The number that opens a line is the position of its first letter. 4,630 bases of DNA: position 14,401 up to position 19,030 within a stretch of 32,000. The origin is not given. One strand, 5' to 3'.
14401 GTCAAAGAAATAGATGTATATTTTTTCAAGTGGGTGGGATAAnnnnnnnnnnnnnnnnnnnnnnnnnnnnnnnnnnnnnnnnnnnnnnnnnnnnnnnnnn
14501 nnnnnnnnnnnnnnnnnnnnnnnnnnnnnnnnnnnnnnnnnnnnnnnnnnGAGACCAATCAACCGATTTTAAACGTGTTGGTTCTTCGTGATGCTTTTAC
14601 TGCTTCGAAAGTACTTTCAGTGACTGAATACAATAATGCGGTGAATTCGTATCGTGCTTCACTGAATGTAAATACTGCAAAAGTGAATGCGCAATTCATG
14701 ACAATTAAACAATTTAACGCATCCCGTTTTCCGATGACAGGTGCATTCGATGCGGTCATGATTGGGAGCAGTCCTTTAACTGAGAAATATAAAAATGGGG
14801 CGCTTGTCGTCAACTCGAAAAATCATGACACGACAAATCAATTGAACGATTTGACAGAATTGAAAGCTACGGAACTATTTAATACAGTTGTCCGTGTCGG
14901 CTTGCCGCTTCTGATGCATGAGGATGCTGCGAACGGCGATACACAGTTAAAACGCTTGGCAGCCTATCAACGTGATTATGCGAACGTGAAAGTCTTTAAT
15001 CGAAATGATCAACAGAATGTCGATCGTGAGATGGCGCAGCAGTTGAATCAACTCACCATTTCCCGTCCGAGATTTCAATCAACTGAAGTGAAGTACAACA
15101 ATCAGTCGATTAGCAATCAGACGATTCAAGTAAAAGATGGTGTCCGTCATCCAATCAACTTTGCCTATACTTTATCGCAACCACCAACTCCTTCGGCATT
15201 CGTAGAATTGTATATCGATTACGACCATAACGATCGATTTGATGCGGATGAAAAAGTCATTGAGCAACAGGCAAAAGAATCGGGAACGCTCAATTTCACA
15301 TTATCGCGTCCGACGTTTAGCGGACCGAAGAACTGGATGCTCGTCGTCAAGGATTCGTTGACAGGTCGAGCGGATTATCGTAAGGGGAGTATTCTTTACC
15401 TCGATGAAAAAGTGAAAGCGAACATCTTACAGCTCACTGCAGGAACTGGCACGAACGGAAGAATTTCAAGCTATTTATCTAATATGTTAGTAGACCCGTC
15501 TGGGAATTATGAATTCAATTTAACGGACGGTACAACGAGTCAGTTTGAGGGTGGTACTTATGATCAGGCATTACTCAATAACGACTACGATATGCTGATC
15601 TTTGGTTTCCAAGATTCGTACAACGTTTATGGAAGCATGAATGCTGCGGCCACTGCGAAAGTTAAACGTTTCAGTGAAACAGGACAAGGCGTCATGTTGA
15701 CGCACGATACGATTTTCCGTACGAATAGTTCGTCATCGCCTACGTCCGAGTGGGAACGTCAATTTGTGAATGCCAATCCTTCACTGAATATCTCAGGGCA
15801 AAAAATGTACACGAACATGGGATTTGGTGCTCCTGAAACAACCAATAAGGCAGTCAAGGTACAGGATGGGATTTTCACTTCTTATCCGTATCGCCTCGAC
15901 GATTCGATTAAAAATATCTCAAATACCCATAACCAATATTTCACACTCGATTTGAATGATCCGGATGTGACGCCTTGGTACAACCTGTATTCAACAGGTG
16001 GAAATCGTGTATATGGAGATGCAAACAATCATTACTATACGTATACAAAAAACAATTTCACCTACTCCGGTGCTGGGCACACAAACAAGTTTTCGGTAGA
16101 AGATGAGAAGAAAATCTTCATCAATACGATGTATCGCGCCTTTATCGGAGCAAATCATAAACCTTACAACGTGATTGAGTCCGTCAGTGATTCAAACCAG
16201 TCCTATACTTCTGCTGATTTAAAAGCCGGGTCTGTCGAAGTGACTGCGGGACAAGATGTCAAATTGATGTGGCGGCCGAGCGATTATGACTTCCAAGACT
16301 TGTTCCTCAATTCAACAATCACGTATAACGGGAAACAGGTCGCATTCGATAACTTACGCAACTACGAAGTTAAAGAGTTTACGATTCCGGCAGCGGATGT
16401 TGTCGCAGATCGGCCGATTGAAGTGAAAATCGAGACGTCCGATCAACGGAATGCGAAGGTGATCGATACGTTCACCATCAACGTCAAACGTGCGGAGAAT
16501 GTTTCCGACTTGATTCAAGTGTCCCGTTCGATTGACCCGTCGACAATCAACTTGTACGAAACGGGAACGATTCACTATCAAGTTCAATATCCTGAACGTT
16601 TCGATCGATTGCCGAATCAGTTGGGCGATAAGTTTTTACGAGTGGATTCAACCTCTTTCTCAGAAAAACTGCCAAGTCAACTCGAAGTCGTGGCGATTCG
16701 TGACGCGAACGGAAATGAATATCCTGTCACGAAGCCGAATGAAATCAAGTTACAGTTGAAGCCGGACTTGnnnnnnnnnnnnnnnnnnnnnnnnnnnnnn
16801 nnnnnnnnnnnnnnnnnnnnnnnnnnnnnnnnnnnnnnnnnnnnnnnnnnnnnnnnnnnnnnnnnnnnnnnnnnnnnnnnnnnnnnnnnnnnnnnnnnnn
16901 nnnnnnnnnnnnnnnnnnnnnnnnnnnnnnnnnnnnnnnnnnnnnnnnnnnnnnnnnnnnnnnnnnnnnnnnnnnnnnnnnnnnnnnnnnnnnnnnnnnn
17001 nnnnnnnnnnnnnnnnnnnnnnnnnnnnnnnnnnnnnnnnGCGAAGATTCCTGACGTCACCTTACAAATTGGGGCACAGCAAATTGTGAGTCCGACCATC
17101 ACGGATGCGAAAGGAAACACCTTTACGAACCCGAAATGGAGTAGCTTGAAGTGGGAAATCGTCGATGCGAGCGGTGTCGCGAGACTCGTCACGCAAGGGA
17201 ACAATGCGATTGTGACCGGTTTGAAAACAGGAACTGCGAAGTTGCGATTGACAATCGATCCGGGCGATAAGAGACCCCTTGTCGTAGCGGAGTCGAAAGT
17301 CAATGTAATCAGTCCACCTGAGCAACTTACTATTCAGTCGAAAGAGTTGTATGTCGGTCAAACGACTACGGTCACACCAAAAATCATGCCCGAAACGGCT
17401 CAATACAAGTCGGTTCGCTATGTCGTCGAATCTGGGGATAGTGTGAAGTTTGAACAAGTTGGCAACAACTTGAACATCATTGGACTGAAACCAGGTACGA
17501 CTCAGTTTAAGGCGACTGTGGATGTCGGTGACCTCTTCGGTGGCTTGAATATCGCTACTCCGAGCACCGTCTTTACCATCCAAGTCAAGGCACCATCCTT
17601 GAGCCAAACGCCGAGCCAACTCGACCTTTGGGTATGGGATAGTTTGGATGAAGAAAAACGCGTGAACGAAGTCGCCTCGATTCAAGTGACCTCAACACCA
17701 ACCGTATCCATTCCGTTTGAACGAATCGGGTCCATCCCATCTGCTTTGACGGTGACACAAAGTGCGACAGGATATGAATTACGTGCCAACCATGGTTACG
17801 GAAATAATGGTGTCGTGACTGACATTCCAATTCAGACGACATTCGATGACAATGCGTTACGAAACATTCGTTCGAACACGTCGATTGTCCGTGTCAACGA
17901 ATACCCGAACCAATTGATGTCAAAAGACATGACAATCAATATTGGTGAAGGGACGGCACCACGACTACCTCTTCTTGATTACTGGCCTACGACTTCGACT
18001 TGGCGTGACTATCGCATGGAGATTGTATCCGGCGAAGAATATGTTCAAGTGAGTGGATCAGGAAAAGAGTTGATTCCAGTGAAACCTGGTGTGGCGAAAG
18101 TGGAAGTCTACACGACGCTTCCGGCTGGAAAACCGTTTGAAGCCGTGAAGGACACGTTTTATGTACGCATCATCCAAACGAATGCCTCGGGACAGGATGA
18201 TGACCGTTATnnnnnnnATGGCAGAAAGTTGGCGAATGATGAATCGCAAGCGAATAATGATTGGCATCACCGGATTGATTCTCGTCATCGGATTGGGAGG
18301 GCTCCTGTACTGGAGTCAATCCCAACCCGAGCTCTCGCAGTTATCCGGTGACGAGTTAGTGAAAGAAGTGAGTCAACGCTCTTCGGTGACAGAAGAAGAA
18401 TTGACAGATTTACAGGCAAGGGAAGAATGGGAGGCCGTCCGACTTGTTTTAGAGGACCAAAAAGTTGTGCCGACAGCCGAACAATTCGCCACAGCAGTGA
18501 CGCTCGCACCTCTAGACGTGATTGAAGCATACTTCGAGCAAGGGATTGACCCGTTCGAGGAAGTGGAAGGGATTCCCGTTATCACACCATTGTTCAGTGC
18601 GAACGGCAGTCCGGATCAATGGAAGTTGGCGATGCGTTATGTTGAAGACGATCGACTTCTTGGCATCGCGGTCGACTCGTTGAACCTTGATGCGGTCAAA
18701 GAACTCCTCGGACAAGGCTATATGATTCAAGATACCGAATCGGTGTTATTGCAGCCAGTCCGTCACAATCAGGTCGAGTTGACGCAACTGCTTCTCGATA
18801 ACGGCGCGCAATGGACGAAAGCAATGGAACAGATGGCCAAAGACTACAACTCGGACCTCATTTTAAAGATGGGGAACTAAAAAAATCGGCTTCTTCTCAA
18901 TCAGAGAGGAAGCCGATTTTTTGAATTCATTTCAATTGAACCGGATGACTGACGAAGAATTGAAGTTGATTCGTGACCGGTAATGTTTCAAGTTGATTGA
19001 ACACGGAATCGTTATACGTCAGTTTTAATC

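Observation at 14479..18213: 1245-aa secreted non-pilin protein beside the minor pilins: candidate monoderm analog of a PilY1-type tip adhesin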

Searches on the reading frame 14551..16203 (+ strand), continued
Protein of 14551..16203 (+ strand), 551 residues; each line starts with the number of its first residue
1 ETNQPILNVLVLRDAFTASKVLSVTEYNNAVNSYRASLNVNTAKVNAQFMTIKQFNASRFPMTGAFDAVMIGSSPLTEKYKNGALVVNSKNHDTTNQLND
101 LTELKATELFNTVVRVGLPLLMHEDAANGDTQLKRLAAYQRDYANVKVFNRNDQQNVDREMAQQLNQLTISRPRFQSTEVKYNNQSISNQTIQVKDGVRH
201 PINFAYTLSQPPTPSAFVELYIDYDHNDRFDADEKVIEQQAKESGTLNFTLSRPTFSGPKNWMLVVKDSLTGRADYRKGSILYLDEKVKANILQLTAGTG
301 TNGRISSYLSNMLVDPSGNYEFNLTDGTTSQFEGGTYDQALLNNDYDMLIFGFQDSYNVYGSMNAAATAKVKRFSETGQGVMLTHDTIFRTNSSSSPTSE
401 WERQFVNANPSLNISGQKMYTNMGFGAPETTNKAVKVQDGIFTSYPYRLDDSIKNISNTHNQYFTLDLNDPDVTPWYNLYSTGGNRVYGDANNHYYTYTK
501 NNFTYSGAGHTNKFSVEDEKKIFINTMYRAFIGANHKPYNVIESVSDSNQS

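Call 82: list_cluster_members(proteins=[P0184, P0191, P0206, P0217, P0208, P0188, P0175, P0162, P0129, P0133])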
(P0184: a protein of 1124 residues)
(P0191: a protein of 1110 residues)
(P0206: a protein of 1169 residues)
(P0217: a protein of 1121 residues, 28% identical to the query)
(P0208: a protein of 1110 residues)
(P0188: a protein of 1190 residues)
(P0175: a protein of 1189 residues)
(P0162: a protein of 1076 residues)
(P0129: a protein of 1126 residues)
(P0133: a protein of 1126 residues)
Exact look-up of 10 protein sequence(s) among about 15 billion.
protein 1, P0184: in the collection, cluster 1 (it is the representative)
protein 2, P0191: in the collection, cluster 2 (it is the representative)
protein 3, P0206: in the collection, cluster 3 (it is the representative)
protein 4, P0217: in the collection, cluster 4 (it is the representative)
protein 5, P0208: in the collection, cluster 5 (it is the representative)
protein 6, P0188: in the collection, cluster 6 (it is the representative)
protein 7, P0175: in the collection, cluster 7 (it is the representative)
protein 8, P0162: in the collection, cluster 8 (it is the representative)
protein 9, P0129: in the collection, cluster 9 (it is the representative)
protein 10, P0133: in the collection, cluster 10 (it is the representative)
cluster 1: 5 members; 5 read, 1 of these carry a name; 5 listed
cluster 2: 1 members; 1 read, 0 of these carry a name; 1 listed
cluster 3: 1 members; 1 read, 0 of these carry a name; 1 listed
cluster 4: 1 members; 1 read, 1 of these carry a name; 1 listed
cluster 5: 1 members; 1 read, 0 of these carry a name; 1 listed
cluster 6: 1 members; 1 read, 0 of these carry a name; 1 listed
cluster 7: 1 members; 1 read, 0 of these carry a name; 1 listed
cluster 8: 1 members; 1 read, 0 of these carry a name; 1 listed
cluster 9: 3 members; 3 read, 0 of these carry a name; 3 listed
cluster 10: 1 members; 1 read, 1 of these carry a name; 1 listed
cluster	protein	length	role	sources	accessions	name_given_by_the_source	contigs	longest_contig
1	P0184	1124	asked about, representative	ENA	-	-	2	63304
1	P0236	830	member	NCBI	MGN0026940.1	MAG: DUF5057 domain-containing protein, partial [Clostridium sp.]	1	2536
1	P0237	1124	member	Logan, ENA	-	-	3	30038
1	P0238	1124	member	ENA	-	-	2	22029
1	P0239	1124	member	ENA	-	-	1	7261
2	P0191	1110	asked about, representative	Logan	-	-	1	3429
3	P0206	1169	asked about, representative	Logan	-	-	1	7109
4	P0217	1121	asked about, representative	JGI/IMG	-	hypothetical protein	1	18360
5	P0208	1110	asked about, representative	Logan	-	-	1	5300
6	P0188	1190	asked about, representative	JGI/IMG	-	-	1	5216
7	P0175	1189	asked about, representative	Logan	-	-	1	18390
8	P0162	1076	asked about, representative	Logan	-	-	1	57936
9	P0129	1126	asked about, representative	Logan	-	-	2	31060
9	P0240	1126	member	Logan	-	-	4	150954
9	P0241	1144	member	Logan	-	-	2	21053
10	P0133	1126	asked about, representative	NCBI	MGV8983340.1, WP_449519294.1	DUF5057 domain-containing protein [Clostridium sp.]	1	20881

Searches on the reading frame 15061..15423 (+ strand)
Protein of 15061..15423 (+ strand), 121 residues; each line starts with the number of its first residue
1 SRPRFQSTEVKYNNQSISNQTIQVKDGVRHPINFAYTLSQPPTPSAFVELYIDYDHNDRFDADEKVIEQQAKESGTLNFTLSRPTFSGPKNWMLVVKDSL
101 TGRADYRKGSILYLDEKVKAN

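Call 37: search_protein_families(library=pfam, proteins=[window:15061-15423:+], max_evalue=10)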
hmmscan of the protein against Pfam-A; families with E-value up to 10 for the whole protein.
window:15061-15423:+ (121 aa): 1 family
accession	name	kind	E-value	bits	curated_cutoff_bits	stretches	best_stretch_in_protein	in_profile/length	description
PF20009.4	GEVED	-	7e-05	24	24.4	1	48-94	2-49/78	GEVED domain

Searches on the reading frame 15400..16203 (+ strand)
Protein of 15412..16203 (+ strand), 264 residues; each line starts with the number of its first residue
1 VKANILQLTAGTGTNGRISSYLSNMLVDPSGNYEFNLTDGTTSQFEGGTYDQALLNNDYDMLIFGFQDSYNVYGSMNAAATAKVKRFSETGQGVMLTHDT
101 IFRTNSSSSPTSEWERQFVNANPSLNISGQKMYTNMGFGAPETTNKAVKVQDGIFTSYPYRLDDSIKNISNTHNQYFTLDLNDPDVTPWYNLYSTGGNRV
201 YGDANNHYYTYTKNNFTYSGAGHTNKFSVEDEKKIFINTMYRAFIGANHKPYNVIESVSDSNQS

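Call 37: search_protein_families(library=pfam, proteins=[window:15412-16203:+], max_evalue=10)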
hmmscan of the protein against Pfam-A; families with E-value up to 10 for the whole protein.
window:15412-16203:+ (264 aa): 1 family
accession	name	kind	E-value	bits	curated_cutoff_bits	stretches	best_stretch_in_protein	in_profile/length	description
PF16480.10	DUF5057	-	5e-10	39.8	27.9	1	49-99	328-378/378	Domain of unknown function (DUF5057)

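Call 51: predict_structure(alignment_id=A3)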
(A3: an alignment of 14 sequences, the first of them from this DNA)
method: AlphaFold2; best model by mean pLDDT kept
length: 257 residues; sequences in the alignment: 14
mean_pLDDT: 66.1   pTM: 0.72
mean pLDDT of the five models: 66.1, 62.6, 62.0, 60.9, 53.6
residues with pLDDT >= 90: 37; 70-90: 79; 50-70: 82; < 50: 59
segments of 3 or more residues with pLDDT < 50: 161-210, 252-257
pLDDT, mean of each block of 10 residues (from residue 1): 75 88 74 80 94 95 89 79 90 85 68 69 67 59 52 54 39 41 42 39 41 68 61 62 63 38
secondary structure, 60 per line:
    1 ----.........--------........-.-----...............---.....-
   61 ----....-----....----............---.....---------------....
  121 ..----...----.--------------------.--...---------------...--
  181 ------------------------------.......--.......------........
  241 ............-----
elements in order: E5-13 H22-29 E37-45 H46-51 H55-59 E65-68 H74-77 H82-93 E97-101 H117-122 E158-160 E211-217 E220-226 H233-252

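Call 55: fold_search(model_id=the predicted structure, library=pdb)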
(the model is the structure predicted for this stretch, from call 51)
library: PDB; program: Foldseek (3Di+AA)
matches with E <= 10: 1429; with E <= 0.001: 1
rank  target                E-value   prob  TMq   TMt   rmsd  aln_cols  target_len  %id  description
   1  3soz_A                6.8e-04  0.96  0.37  0.38  12.4       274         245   10  Cytoplasmic Protein STM1381 from Salmonella typhimurium LT2 (released 2011-08-03)
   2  4jqs_A                1.6e-03  0.99  0.27  0.28   5.6       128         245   10  Crystal structure of a Putative thua-like protein (BACUNI_01602) from Bacteroides uniformis ATCC 8492 at 2.30 A resolu (released 2013-05-08)
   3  7pu4_C                1.9e-03  0.99  0.24  0.42   6.3       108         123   17  Crystal structure of the dimer RBP-N and RBP-Trunc from Thermotoga maritima Ribose Binding Protein (released 2023-03-08)
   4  4pxy_A                3.3e-03  0.99  0.29  0.30   5.3       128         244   11  Crystal structure of a Putative thua-like protein (BACUNI_01602) from Bacteroides uniformis ATCC 8492 at 1.50 A resolu (released 2014-04-23)
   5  5tid                  6.5e-03  0.98  0.30  0.40   5.3       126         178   10  X-ray structure of acyl-CoA thioesterase I, TesA, mutant M141L/Y145K/L146K at pH 5 in complex with octanoic acid (released 2017-04-26)
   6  5tie                  7.4e-03  0.96  0.30  0.38   5.4       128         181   11  x-ray structure of acyl-CoA thioesterase I, TesA, mutant M141L/Y145K/L146K at pH 7.5 in complex with octanoic acid (released 2017-04-26)
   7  7vz6_C                7.9e-03  0.91  0.27  0.21   5.5       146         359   13  The crystal structure of Non-hydrolyzing UDPGlcNAc 2-epimerase in complex with UDP-glucose (released 2022-11-16)
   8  7am7_A                9.5e-03  0.89  0.26  0.25   7.4       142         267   15  Crystal structure of Peptiligase mutant - M222P/L217H/A225N/F189W/N218D (released 2021-02-17)
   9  7vz6_B                9.5e-03  0.84  0.25  0.20   5.7       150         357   13  The crystal structure of Non-hydrolyzing UDPGlcNAc 2-epimerase in complex with UDP-glucose (released 2022-11-16)
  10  1ivn                  1.0e-02  0.94  0.29  0.39   5.5       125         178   10  E.coli Thioesterase I/Protease I/Lysophospholiase L1 (released 2003-07-08)
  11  1v5i_A                1.0e-02  0.92  0.26  0.25   6.2       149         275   14  Crystal structure of serine protease inhibitor POIA1 in complex with subtilisin BPN' (released 2005-03-08)
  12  7vz6_H                1.1e-02  0.87  0.27  0.20   5.5       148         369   13  The crystal structure of Non-hydrolyzing UDPGlcNAc 2-epimerase in complex with UDP-glucose (released 2022-11-16)
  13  6lfc_A                1.2e-02  0.94  0.29  0.38   5.6       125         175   10  E. coli Thioesterase I mutant DG (released 2020-07-15)
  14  7pu4_A                1.2e-02  0.91  0.24  0.41   6.3       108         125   17  Crystal structure of the dimer RBP-N and RBP-Trunc from Thermotoga maritima Ribose Binding Protein (released 2023-03-08)
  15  4ycs_A                1.4e-02  0.63  0.21  0.36   9.3       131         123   14  Crystal structure of putative lipoprotein from Peptoclostridium difficile 630 (fragment) (released 2015-03-18)
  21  2gk3_E                1.7e-02  0.82  0.42  0.43  11.7       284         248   10  Cytoplasmic Protein STM3548 from Salmonella typhimurium (released 2006-05-02)
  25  2gk3_A                1.9e-02  0.66  0.37  0.38  13.0       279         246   10  Cytoplasmic Protein STM3548 from Salmonella typhimurium (released 2006-05-02)
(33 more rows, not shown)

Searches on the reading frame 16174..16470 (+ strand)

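Call 79: search_protein_families(library=pfam, proteins=[window:16174-16470:+], max_evalue=10)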
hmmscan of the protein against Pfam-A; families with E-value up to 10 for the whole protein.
window:16174-16470:+ (99 aa): 1 family
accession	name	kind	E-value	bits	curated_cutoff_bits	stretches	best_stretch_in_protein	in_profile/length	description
PF17802.7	SpaA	-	0.032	14.8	23.1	1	50-92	39-82/91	Prealbumin-like fold domain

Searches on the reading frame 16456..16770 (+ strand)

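Call 79: search_protein_families(library=pfam, proteins=[window:16456-16770:+], max_evalue=10)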
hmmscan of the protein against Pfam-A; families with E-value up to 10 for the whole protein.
window:16456-16770:+ (105 aa): 1 family
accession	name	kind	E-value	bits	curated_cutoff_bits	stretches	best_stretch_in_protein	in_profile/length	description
PF06883.17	RNA_pol_Rpa2_4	-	0.25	11.7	27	1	69-90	24-45/58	RNA polymerase I, Rpa2 specific domain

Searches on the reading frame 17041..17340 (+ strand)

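Call 79: search_protein_families(library=pfam, proteins=[window:17041-17340:+], max_evalue=10)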
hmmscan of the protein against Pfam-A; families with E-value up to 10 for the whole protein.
window:17041-17340:+ (100 aa): 2 families
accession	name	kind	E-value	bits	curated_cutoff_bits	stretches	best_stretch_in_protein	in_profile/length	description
PF22969.3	Ig_NUP210_2nd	-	0.0023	18.1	27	2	51-72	77-98/109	NUP210 Ig-like domain 2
PF02368.24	Big_2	-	0.034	14.5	22.8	1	6-77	12-74/79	Bacterial Ig-like domain (group 2)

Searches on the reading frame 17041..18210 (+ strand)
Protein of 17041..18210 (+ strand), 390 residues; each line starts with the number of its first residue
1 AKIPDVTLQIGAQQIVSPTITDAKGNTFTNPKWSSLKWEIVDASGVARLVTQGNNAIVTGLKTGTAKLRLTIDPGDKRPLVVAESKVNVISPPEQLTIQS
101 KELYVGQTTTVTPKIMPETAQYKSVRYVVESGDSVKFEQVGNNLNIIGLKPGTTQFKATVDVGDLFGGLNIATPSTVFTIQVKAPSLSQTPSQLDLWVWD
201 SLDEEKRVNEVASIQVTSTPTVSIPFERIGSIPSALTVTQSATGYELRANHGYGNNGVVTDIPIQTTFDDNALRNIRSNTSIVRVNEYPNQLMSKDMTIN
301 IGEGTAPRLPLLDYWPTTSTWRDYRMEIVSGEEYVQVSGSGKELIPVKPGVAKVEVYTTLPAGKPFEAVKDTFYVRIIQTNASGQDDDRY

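Call 37: search_protein_families(library=pfam, proteins=[window:17041-18210:+], max_evalue=10)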
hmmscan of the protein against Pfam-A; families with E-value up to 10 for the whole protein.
window:17041-18210:+ (390 aa): 3 families
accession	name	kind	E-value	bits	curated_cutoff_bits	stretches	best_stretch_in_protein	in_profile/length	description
PF02368.24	Big_2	-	1.3e-06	28.7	22.8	2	99-163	10-71/79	Bacterial Ig-like domain (group 2)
PF21461.3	HL_N-beta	-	0.019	15.2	27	1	40-77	18-49/57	Hyaluronate lyase, N-terminal beta-sheet domain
PF22969.3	Ig_NUP210_2nd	-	0.061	13.6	27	1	51-72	77-98/109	NUP210 Ig-like domain 2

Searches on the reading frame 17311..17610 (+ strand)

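Call 79: search_protein_families(library=pfam, proteins=[window:17311-17610:+], max_evalue=10)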
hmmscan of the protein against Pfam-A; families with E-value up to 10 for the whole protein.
window:17311-17610:+ (100 aa): 2 families
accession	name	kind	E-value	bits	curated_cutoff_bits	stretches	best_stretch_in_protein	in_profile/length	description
PF02368.24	Big_2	-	1.4e-05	25.4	22.8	1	9-73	10-71/79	Bacterial Ig-like domain (group 2)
PF07705.17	CARDB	-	0.11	13.2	22.7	1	11-53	55-97/101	CARDB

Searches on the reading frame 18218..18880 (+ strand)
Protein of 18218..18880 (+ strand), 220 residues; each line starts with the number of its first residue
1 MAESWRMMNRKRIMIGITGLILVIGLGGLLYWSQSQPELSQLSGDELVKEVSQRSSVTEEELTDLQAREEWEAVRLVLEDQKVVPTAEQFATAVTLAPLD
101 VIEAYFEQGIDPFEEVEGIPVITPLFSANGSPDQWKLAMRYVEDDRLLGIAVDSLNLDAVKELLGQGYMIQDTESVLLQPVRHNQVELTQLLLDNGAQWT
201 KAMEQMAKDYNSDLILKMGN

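Call 7: search_protein_families(library=pfam, proteins=[window:18218-18880:+], max_evalue=0.01)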
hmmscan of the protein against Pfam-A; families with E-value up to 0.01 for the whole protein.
window:18218-18880:+ (220 aa): 0 families

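Call 37: search_protein_families(library=pfam, proteins=[window:18218-18877:+], max_evalue=10)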
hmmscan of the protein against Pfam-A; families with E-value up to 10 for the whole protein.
window:18218-18877:+ (220 aa): 2 families
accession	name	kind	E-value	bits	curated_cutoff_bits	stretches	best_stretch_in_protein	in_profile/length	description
PF12796.13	Ank_2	-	0.013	16.5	27.3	1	147-199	32-86/90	Ankyrin repeats (3 copies)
PF13606.12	Ank_3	-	0.091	13.8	22.3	0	181-197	10-26/30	Ankyrin repeat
